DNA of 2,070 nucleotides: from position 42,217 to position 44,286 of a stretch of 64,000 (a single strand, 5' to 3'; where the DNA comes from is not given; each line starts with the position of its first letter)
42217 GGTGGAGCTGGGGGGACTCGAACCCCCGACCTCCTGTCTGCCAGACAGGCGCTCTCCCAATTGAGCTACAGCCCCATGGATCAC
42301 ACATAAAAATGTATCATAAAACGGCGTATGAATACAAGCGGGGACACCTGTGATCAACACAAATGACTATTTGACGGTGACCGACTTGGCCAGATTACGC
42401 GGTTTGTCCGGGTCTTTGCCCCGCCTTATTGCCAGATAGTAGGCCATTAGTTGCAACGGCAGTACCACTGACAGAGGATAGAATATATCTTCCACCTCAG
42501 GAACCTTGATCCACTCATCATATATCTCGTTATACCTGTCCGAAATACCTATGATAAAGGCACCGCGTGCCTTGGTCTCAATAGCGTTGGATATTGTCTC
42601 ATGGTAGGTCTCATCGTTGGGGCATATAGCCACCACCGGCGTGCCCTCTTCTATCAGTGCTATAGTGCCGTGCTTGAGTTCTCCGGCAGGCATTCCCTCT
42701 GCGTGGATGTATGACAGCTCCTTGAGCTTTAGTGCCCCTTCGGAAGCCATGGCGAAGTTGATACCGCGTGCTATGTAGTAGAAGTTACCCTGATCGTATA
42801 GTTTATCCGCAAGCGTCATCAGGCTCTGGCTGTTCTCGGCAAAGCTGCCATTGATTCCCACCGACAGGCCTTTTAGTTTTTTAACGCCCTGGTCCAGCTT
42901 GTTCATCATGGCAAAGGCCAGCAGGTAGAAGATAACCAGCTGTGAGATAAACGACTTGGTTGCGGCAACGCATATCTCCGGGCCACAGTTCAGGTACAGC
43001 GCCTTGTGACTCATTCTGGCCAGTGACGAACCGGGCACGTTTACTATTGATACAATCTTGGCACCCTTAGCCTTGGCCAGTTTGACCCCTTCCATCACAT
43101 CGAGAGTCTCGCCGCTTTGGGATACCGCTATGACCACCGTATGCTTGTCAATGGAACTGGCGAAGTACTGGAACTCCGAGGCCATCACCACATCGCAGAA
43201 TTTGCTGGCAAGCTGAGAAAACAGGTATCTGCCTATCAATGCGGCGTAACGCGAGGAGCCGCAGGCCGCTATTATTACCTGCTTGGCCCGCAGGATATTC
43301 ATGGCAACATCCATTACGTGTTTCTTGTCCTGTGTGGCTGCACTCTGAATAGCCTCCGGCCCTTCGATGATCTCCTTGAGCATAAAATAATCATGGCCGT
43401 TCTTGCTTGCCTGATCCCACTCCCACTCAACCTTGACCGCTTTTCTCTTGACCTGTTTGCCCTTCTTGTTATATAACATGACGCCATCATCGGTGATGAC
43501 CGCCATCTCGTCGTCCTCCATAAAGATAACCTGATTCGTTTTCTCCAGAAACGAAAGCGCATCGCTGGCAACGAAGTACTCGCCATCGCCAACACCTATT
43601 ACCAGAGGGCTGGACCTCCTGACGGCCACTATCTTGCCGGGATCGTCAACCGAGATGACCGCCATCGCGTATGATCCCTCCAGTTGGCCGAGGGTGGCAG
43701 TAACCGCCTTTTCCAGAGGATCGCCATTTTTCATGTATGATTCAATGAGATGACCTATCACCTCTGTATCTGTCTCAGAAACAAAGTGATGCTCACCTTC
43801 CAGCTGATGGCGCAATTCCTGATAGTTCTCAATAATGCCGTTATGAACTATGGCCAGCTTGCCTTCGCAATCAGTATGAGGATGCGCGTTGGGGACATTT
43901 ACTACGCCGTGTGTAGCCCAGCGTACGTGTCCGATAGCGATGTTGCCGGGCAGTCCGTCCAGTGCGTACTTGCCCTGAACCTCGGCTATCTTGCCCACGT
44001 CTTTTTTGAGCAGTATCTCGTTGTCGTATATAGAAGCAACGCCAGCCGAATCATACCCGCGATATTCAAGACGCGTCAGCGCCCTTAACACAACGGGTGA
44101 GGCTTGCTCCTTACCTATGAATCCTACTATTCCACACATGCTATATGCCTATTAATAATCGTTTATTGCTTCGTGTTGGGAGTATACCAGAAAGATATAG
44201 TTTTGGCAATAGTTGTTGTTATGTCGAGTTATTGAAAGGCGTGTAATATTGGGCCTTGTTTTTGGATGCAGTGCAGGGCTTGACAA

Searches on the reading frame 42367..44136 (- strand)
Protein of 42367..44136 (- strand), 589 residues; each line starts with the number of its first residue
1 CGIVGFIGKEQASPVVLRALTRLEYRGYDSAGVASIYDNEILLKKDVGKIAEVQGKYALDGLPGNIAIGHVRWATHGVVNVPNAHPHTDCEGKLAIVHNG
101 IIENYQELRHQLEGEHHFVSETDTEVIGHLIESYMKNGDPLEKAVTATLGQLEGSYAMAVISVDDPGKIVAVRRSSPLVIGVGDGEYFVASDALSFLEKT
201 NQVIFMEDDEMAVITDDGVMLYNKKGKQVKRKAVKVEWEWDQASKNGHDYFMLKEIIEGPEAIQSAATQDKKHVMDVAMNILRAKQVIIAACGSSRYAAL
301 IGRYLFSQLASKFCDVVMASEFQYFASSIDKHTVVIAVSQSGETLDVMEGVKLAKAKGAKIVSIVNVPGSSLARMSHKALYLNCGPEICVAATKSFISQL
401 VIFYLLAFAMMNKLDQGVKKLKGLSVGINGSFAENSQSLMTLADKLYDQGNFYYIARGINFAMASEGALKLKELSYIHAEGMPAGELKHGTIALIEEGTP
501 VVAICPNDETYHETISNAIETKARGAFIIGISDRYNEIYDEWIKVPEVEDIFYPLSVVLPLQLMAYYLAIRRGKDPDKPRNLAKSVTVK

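Call 17: search_protein_families(library=pfam, proteins=[window:42367-44136:-], max_evalue=0.00001)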
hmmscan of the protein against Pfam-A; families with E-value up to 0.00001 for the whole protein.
window:42367-44136:- (589 aa): 4 families
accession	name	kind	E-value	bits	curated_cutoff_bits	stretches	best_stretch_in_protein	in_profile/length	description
PF01380.27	SIS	-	1.2e-52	177.6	25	2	281-407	2-129/131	SIS domain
PF13522.11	GATase_6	-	8.6e-19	68.3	27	1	64-192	10-130/130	Glutamine amidotransferase domain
PF13537.11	GATase_7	-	1e-14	55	25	1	85-195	14-120/123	Glutamine amidotransferase domain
PF13230.11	GATase_4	-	1.9e-06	27.4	23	1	63-153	70-163/272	Glutamine amidotransferases class-II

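Call 29: find_related_loci(query=window:42367-44136:-, collection=genome_contigs, flank=6000)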
Query window:42367-44136:- (589 aa) in genome_contigs; peptide patterns used: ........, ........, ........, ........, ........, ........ (x = any residue, [..] = any of these).
600 stretches matched a pattern (row limit reached: there are more); 597 encode a relative of the query (tblastn E <= 1e-3); the best 80 are kept; 80 distinct loci.
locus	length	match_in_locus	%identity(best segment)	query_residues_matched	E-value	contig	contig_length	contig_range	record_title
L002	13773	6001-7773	55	1-589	0e+0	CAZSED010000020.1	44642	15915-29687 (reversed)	MAG TPA_asm: uncultured Dehalococcoidales bacterium isolate SRP098346_co1_392 genome assembly, contig: NODE_422_length_4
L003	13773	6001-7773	55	1-589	0e+0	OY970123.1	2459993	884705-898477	MAG: uncultured Chloroflexia bacterium isolate MFD01476.bin.c.5 genome assembly, chromosome: 1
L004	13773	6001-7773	55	1-589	0e+0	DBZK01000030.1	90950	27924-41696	MAG TPA_asm: Dehalococcoidia bacterium UBA1162 UBA1162_contig_43751, whole genome shotgun sequence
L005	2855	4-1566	61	68-589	0e+0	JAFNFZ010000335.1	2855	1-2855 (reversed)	MAG: Chloroflexota bacterium isolate bin_27 PROKKA_contig000335, whole genome shotgun sequence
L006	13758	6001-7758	52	1-589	0e+0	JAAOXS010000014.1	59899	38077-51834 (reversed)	MAG: Nanoarchaeota archaeon isolate DPANNHV_H2.bin.89 k83_1834181, whole genome shotgun sequence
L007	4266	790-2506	55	1-589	0e+0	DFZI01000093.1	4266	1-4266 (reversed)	MAG TPA_asm: Dehalococcoidia bacterium UBA4060 UBA4060_contig_11688, whole genome shotgun sequence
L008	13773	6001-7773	50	1-589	2e-179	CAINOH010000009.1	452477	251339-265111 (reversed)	uncultured Candidatus Micrarchaeota archaeon isolate AlinenSediments_bin-2061 genome assembly, contig: bin-2061:09/25, w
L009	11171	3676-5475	47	1-589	4e-176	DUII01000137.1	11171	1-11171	MAG TPA_asm: Thermococcaceae archaeon isolate UBA12520 contig_1004, whole genome shotgun sequence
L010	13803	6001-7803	48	1-589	5e-175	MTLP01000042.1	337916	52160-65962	MAG: Thermococcus sp. JdFR-02 JGI24019J35510_1000007, whole genome shotgun sequence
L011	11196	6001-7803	47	1-589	8e-174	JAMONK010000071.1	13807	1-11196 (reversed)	MAG: Thermococcus sp. isolate 4281-140_metabat2_scaf2bin.039 4281-140_scaffold_1944_c1, whole genome shotgun sequence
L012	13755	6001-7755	49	1-589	2e-173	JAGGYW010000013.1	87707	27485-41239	MAG: Nanoarchaeota archaeon isolate AUK188 PB_MBMC_142_c_000000000011, whole genome shotgun sequence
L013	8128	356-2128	46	1-589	4e-173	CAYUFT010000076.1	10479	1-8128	MAG TPA_asm: uncultured Methanobacteriaceae archaeon isolate SRP302447_co3_217 genome assembly, contig: NODE_17958_lengt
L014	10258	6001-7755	48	1-589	2e-171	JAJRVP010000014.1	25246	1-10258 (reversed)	MAG: archaeon isolate Dive96_bin10.467 k141_2627532, whole genome shotgun sequence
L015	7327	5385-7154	48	1-589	4e-171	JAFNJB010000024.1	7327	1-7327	MAG: Candidatus Brockarchaeota archaeon isolate JZZ.bins.4 NODE_2868_length_7327_cov_156.429, whole genome shotgun seque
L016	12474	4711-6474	48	1-588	5e-170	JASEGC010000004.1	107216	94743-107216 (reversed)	MAG: Candidatus Aenigmatarchaeota archaeon isolate Yes49-24 NODE_4_length_107216_cov_85.611407, whole genome shotgun seq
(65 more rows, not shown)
